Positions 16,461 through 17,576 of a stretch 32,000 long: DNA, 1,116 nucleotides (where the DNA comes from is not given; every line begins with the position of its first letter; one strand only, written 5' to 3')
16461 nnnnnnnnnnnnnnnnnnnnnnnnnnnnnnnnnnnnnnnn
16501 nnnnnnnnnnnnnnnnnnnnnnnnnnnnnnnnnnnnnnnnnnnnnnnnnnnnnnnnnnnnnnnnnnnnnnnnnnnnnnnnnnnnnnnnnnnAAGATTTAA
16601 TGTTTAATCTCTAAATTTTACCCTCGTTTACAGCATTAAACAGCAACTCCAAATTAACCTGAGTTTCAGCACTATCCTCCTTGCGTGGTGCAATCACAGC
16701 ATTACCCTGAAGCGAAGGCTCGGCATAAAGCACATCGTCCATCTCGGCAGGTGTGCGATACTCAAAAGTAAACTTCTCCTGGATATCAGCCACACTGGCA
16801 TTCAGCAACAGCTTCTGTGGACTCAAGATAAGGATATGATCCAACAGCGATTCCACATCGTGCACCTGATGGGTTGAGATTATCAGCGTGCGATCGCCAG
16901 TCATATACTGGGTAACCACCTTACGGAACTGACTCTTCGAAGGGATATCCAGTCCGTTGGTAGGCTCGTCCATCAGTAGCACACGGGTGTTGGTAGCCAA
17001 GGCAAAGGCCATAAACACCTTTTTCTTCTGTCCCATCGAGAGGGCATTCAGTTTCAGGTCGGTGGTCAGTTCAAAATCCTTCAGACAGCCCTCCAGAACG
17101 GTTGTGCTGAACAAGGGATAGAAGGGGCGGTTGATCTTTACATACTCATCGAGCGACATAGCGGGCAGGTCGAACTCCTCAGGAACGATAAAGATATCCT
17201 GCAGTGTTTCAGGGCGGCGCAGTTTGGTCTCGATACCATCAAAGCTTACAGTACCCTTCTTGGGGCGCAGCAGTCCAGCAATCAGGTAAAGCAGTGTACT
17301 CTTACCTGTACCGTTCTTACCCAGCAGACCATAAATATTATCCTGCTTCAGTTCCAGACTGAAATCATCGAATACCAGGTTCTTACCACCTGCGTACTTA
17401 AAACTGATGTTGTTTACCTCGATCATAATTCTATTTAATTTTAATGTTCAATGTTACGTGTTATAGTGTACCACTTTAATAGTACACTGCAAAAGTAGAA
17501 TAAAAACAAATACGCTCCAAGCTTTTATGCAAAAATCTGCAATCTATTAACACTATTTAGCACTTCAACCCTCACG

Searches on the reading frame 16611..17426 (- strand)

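Call 4: search_protein_families(library=pfam, proteins=[window:16611-17426:-], max_evalue=0.01)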
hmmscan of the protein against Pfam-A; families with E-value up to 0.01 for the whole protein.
window:16611-17426:- (271 aa): 6 families
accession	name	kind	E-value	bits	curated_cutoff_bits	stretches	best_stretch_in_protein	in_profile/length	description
PF00005.33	ABC_tran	-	1.9e-24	87.2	25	1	20-157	2-137/137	ABC transporter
PF13304.12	AAA_21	-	9.1e-12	46.1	27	2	122-187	231-299/304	AAA domain, putative AbiEii toxin, Type IV TA system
PF13555.12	AAA_29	-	0.00019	21.5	27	1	19-62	12-54/61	P-loop containing region of AAA domain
PF13175.12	AAA_15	-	0.00026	21.1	32.1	1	19-105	14-110/374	AAA ATPase domain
PF02463.25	SMC_N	-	0.00045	20.1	40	0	122-187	130-199/220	RecF/RecN/SMC N terminal domain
PF13476.12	AAA_23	-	0.0034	18.5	27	1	19-53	10-43/201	AAA domain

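Call 8: search_protein_families(library=ncbifam, proteins=[window:16611-17426:-], max_evalue=0.01)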
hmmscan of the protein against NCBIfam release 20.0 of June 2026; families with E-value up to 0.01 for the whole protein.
window:16611-17426:- (271 aa): 189 families (the best 25 are shown)
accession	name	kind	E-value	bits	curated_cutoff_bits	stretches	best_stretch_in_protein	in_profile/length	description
TIGR03375.1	type_I_sec_LssB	subfamily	8.3e-34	116.9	693.1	1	2-215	466-688/696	type I secretion system permease/ATPase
NF047565.1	PSM_export_PmtA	equivalog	5.6e-33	114.4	350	1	2-232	3-232/282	phenol-soluble modulin export ABC transporter ATP-binding protein PmtA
TIGR03740.1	galliderm_ABC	subfamily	1.1e-32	113.5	309.75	1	3-213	2-209/223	lantibiotic protection ABC transporter ATP-binding subunit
TIGR04521.1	ECF_ATPase_2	equivalog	2.4e-30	105.6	330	2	128-219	144-236/279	energy-coupling factor transporter ATPase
TIGR03522.1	GldA_ABC_ATP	equivalog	1.5e-29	103.4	402.6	1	2-217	3-221/301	gliding motility-associated ABC transporter ATP-binding subunit GldA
TIGR01188.1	drrA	subfamily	2.6e-29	102.5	312.45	1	18-223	8-219/302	daunorubicin resistance ABC transporter, ATP-binding protein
TIGR03864.1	PQQ_ABC_ATP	hypoth_equivalog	1.4e-28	99.9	302.25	1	2-219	2-223/236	ABC transporter, ATP-binding subunit, PQQ-dependent alcohol dehydrogenase system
TIGR01166.1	cbiO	subfamily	3e-27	95.3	211.8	2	126-189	125-188/190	cobalt ABC transporter, ATP-binding protein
TIGR04520.1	ECF_ATPase_1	equivalog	3.6e-27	95.4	315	2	2-69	1-68/269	energy-coupling factor transporter ATPase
TIGR03873.1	F420-0_ABC_ATP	hypoth_equivalog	4.9e-27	94.8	372.4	1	13-208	11-217/256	putative F420-0 ABC transporter ATP-binding protein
NF000355.4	ribo_prot_ABC_F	equivalog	1.2e-26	93.7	380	1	4-206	3-192/499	ribosomal protection-like ABC-F family protein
TIGR02857.1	CydD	equivalog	1.7e-26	93.3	435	1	2-199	322-527/529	thiol reductant ABC exporter subunit CydD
NF040873.1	AztA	equivalog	1.3e-24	86.8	220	2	123-194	114-185/191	zinc ABC transporter ATP-binding protein AztA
NF008364.0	PRK11160.1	equivalog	1.4e-24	86.6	630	1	2-214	339-560/575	heme ABC transporter ATP-binding protein/permease CydC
NF008409.0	PRK11231.1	equivalog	2.6e-24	86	375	1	2-212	3-222/255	Fe(3+) dicitrate ABC transporter ATP-binding protein FecE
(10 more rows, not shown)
